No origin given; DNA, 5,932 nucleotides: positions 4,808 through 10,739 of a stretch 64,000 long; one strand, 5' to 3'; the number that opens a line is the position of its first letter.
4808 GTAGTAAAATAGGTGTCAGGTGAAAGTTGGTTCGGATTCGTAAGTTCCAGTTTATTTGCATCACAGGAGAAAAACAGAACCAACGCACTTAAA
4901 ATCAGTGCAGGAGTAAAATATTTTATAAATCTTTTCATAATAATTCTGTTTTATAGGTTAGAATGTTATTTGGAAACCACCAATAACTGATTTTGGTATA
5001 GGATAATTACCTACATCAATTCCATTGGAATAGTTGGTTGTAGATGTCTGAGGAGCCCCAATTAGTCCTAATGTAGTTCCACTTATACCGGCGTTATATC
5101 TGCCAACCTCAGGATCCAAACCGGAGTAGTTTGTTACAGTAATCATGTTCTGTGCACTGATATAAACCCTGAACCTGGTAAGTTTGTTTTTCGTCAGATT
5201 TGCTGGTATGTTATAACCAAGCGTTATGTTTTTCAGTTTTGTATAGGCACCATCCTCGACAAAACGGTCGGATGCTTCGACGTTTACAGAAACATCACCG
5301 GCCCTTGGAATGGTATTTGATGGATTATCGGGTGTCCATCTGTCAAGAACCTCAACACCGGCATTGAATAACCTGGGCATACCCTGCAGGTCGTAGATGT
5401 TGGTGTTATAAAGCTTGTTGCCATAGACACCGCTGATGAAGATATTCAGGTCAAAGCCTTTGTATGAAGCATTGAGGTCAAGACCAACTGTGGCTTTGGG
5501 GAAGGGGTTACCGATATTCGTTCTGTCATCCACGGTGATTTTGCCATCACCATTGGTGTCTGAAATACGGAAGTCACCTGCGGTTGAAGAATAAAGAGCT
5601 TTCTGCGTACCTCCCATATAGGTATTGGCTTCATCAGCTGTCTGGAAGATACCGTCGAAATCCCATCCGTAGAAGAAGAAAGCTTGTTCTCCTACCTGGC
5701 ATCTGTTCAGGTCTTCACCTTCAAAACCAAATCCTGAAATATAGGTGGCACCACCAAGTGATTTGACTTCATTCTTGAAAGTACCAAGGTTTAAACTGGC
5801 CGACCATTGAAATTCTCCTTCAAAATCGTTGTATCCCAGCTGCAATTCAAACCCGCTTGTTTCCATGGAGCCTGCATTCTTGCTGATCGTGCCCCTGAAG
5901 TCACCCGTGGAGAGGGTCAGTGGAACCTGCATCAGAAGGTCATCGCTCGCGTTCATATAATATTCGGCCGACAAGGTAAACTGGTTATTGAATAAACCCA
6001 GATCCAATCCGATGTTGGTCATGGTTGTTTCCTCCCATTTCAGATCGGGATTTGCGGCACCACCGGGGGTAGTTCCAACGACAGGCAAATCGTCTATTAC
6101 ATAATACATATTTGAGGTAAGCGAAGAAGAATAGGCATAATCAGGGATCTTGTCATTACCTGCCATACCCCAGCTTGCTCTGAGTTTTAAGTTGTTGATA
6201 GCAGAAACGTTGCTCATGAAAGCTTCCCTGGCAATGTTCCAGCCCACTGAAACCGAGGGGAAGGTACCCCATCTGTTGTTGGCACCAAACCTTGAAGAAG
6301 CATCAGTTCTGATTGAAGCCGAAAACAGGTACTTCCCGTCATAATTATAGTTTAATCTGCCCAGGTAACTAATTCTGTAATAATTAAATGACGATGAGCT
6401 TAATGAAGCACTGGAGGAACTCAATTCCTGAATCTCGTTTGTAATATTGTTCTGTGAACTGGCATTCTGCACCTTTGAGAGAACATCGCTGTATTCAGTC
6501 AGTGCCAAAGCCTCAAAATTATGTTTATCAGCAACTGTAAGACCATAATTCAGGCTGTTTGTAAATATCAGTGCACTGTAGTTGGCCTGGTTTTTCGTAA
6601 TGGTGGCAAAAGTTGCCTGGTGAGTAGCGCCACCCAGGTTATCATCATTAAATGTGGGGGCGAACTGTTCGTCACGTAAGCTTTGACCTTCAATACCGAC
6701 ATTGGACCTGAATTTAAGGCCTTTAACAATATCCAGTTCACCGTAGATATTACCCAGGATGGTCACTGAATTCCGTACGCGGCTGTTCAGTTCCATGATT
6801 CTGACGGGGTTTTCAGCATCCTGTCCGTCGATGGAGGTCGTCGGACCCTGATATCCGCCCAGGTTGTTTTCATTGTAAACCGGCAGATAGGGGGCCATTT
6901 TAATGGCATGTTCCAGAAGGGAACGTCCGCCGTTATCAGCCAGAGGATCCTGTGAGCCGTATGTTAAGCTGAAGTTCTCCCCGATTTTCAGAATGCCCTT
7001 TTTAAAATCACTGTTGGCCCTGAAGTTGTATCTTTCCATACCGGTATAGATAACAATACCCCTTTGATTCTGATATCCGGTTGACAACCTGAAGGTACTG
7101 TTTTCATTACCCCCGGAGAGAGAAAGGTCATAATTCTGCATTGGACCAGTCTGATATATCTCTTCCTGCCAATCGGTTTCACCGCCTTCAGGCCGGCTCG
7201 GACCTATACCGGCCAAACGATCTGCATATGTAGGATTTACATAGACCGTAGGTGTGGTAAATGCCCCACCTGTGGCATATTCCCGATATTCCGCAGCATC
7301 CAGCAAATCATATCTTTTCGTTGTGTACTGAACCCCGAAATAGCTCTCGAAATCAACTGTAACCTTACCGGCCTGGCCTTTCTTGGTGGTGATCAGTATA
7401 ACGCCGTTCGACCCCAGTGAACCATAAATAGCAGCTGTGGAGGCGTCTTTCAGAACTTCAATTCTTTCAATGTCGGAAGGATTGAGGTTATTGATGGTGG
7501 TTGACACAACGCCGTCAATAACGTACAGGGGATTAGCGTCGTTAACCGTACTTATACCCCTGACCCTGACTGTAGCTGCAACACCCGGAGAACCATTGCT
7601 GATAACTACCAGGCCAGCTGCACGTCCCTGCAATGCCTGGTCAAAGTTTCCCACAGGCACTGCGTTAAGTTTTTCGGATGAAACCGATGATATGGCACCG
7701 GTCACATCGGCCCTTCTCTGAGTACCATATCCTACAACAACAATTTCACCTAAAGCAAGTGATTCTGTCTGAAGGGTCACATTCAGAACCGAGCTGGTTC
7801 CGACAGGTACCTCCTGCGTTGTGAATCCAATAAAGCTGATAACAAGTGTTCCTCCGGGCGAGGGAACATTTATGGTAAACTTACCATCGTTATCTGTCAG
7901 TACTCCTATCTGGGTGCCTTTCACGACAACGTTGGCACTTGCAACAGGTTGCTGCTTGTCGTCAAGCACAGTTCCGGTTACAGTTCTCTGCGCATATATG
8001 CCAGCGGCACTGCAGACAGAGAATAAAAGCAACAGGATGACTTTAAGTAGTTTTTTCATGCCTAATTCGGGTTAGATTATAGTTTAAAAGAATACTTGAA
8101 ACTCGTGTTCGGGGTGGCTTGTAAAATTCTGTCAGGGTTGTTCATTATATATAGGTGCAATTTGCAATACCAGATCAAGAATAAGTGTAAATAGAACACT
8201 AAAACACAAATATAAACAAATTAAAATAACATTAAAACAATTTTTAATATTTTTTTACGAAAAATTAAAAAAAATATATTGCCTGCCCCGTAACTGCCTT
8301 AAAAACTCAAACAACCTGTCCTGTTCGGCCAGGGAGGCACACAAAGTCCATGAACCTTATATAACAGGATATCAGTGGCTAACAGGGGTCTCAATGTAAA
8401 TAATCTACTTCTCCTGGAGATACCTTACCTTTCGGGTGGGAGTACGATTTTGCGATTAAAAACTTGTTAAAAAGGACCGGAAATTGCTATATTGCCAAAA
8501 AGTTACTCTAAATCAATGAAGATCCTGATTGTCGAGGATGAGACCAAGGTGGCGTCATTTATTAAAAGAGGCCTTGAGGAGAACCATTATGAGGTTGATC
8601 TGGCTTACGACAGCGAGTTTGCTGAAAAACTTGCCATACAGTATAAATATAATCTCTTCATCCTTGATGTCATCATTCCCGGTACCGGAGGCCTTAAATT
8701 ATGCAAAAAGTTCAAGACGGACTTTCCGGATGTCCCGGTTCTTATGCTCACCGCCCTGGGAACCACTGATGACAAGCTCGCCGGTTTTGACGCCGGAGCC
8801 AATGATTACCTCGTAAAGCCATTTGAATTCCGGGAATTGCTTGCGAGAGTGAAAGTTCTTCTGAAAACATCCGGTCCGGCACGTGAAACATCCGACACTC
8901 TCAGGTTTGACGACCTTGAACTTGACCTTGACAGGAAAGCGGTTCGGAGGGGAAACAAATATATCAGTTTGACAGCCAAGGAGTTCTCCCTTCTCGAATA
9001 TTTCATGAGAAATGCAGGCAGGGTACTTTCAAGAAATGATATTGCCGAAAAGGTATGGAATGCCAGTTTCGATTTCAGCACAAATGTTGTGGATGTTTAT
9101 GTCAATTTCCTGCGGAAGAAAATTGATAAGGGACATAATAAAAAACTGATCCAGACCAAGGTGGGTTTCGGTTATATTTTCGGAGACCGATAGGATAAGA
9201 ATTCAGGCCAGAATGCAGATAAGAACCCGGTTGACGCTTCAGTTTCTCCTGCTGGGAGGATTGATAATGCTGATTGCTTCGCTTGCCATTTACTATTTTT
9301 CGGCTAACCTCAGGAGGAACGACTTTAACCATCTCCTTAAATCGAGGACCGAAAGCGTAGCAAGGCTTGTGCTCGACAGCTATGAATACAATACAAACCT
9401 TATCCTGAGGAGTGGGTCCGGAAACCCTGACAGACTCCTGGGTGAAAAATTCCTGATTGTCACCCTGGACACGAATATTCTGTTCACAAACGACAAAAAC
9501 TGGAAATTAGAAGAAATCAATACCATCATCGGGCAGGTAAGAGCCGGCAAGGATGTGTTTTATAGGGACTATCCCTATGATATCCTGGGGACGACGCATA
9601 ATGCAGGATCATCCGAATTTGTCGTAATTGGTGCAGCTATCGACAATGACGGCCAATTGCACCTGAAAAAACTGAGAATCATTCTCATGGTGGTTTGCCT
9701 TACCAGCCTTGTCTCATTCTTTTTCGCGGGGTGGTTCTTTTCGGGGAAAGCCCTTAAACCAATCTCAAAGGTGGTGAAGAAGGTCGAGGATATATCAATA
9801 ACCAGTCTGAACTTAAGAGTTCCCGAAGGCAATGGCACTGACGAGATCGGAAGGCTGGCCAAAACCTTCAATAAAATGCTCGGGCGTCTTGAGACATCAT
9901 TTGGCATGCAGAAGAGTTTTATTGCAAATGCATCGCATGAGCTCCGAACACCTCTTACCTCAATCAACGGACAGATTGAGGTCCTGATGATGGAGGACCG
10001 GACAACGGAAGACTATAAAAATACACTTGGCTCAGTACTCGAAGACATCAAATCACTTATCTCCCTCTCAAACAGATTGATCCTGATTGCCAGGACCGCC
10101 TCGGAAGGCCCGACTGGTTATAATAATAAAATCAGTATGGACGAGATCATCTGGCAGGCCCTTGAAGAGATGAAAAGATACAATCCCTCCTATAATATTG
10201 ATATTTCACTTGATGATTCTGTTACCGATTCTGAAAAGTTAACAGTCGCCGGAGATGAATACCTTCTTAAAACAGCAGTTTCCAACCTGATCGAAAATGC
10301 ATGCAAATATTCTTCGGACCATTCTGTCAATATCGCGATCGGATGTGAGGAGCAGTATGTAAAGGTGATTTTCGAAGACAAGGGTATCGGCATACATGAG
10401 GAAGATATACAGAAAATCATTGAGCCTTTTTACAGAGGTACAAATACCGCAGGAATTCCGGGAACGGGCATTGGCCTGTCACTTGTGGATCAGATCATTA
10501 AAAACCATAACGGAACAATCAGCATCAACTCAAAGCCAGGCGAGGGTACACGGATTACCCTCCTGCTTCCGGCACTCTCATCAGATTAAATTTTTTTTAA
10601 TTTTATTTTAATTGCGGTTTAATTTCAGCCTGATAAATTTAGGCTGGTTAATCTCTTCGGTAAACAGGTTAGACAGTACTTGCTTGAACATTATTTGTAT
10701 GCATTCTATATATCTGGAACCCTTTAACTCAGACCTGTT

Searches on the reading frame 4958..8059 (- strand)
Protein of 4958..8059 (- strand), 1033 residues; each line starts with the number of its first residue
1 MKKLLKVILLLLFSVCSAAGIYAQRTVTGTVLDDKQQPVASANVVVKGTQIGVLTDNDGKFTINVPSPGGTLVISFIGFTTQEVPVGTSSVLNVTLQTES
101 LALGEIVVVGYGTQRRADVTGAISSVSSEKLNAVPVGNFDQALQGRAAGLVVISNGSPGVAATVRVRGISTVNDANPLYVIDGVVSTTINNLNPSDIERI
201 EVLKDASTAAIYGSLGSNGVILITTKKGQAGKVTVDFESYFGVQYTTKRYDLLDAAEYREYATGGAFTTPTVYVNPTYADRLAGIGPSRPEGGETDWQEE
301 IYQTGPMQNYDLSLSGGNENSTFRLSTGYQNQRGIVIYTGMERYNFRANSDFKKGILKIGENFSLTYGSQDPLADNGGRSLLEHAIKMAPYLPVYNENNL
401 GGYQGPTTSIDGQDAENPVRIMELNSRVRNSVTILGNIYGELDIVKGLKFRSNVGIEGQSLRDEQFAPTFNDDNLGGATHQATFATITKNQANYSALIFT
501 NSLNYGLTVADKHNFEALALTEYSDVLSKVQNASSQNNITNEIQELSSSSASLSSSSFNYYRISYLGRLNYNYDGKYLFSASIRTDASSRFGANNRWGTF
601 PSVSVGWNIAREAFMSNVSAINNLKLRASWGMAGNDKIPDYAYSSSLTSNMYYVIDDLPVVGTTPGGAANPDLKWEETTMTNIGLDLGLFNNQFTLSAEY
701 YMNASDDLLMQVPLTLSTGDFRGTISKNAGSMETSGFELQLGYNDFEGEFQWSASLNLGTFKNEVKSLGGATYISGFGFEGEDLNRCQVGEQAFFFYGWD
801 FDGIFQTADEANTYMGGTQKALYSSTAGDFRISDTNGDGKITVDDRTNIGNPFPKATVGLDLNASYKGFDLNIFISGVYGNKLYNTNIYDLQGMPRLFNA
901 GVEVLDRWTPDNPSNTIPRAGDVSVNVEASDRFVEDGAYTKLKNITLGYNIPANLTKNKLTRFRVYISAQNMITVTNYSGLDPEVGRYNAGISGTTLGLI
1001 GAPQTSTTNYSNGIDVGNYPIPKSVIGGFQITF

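Call 10: search_protein_families(library=pfam, proteins=[window:4958-8059:-], max_evalue=0.001)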
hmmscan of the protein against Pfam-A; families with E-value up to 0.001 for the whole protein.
window:4958-8059:- (1033 aa): 3 families
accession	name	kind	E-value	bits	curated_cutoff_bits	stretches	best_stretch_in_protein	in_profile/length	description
PF07715.20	Plug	-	2.9e-18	66.8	23.9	1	117-220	3-107/107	TonB-dependent Receptor Plug Domain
PF13715.12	CarbopepD_reg_2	-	1.2e-17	64.1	32.2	1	27-108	1-88/88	CarboxypepD_reg-like domain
PF13620.12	CarboxypepD_reg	-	5.8e-11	43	32.3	1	26-97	1-82/82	Carboxypeptidase regulatory-like domain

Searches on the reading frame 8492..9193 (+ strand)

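Call 9: search_protein_families(library=pfam, proteins=[window:8492-9193:+], max_evalue=0.001)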
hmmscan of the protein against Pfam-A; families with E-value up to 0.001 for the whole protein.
window:8492-9193:+ (233 aa): 2 families
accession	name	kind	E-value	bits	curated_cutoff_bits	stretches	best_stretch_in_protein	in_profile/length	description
PF00486.34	Trans_reg_C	-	7.7e-26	90.4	26.2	1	157-230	3-77/77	Transcriptional regulatory protein, C terminal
PF00072.30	Response_reg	-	1.6e-25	89.9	30.2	1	11-121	1-111/111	Response regulator receiver domain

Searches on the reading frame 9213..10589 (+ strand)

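Call 9: search_protein_families(library=pfam, proteins=[window:9213-10589:+], max_evalue=0.001)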
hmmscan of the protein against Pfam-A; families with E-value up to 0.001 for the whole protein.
window:9213-10589:+ (458 aa): 3 families
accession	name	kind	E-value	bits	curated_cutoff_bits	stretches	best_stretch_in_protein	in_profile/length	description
PF02518.31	HATPase_c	-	1.3e-26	93.6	26.4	1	347-454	1-109/111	Histidine kinase-, DNA gyrase B-, and HSP90-like ATPase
PF00512.31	HisKA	-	1.6e-13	50.9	26.9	1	233-295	2-63/66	His Kinase A (phospho-acceptor) domain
PF00672.30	HAMP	-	4.6e-10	40.1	25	1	176-227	2-52/53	HAMP domain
